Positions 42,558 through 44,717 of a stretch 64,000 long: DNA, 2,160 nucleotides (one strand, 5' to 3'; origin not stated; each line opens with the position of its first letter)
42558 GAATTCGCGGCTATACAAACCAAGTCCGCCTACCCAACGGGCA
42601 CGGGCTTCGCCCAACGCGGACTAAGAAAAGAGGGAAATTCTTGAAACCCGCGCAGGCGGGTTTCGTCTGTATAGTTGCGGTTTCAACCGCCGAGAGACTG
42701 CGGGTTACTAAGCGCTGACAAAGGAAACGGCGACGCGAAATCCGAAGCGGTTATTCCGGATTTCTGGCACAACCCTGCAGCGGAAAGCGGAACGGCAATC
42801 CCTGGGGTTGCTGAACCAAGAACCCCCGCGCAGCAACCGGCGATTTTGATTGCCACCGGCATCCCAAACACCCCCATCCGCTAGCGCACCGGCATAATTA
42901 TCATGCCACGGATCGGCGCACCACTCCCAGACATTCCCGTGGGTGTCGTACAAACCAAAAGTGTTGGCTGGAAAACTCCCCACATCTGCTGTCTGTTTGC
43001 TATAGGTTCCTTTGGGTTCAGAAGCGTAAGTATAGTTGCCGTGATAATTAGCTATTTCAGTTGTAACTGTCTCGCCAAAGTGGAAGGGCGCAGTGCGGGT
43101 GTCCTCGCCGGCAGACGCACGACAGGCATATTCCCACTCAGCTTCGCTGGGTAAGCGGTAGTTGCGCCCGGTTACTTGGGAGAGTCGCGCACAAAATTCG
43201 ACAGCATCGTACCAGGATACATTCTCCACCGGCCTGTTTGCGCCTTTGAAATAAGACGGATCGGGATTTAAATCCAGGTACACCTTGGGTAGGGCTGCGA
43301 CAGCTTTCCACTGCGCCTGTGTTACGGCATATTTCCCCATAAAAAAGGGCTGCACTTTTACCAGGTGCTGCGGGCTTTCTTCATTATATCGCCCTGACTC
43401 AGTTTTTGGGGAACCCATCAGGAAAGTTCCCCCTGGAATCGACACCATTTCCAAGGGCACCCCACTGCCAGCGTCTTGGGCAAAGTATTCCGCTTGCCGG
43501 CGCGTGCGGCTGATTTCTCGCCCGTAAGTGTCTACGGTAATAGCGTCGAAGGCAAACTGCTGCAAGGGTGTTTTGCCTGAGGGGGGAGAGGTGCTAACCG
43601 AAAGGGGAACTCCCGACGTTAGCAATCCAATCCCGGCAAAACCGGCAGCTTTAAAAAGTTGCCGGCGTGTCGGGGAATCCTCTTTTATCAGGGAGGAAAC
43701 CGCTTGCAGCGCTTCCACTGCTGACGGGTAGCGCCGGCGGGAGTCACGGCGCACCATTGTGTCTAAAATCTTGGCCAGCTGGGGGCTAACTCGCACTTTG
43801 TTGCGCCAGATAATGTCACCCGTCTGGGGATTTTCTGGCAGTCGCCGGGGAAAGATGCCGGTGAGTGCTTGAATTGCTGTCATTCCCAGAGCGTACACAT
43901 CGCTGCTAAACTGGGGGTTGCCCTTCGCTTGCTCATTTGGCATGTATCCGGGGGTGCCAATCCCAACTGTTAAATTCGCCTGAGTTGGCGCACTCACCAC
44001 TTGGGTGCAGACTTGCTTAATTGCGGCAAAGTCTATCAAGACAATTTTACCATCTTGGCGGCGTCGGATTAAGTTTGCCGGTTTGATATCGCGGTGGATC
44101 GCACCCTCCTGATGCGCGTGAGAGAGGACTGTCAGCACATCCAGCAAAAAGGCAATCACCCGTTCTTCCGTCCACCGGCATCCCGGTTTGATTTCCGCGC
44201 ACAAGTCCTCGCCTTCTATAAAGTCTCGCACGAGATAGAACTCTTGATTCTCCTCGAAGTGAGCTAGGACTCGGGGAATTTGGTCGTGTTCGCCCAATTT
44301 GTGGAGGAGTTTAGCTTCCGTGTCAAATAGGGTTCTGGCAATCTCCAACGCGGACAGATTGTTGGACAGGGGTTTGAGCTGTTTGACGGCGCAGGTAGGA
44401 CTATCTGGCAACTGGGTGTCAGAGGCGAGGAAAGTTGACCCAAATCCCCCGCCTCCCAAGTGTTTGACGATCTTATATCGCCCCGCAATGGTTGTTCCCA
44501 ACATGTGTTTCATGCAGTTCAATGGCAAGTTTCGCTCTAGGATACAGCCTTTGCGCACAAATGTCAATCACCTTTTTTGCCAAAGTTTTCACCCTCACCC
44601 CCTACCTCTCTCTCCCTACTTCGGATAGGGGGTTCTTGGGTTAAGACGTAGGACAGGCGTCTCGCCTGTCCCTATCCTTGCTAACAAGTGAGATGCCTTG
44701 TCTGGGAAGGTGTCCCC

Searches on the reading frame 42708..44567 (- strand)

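Call 74: search_protein_families(library=pfam, proteins=[window:42708-44567:-], max_evalue=0.0001)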
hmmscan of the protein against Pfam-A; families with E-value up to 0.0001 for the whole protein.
window:42708-44567:- (619 aa): 3 families
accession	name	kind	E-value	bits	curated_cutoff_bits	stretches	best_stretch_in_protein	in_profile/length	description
PF03781.23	FGE-sulfatase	-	6.7e-58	196.8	23.3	1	373-613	4-254/255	Sulfatase-modifying factor enzyme 1-like domain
PF00069.31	Pkinase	-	1.1e-30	107.4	31.7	1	31-288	1-259/263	Protein kinase domain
PF07714.23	PK_Tyr_Ser-Thr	-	8.4e-12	45.4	23.1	1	32-236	2-199/258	Protein tyrosine and serine/threonine kinase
